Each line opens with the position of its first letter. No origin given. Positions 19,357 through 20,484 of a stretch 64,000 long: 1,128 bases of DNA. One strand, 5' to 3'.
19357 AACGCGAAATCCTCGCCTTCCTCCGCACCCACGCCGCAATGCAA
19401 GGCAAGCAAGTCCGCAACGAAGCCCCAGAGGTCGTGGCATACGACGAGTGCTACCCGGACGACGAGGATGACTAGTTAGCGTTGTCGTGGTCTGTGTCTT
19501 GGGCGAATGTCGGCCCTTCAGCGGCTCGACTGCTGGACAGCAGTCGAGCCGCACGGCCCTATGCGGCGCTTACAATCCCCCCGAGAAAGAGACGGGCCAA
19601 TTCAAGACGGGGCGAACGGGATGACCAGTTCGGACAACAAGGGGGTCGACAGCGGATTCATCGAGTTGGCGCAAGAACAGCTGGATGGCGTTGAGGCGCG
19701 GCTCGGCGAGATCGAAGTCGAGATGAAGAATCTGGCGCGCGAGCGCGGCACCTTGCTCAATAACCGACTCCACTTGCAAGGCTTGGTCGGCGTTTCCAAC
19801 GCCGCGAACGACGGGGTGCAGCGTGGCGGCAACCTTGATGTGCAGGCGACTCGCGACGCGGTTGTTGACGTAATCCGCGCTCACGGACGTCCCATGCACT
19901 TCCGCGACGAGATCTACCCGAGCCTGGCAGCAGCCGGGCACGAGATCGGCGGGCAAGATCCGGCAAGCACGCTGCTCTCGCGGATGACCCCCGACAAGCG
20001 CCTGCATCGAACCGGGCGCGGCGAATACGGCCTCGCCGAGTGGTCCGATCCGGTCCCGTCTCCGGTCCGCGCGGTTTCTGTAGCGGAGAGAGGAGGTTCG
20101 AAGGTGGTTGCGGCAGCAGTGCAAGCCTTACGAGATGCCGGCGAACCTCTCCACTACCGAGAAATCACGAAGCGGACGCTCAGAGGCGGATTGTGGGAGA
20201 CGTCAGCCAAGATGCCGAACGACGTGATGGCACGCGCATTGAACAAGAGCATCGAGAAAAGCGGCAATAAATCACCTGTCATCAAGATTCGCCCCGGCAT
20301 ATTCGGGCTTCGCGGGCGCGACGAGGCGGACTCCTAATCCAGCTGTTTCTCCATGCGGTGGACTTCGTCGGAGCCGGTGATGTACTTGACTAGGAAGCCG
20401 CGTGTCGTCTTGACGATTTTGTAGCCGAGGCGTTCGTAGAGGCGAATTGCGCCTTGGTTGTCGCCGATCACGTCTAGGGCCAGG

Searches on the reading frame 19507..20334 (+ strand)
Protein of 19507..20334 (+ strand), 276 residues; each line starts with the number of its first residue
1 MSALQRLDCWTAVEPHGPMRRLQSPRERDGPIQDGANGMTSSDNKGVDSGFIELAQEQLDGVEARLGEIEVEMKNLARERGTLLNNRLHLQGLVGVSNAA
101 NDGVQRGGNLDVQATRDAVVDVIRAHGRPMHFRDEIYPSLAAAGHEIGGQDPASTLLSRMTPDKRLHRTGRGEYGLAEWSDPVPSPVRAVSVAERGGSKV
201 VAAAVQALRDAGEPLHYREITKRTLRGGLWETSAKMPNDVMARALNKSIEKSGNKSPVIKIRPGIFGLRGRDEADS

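Call 89: search_protein_families(library=pfam, proteins=[window:19507-20334:+], max_evalue=0.01)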
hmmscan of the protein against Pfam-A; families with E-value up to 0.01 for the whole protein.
window:19507-20334:+ (276 aa): 1 family
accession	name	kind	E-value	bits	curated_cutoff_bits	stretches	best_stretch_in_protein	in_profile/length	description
PF05066.19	HARE-HTH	-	6.5e-17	62.1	25.9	2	200-269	3-69/71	HB1, ASXL, restriction endonuclease HTH domain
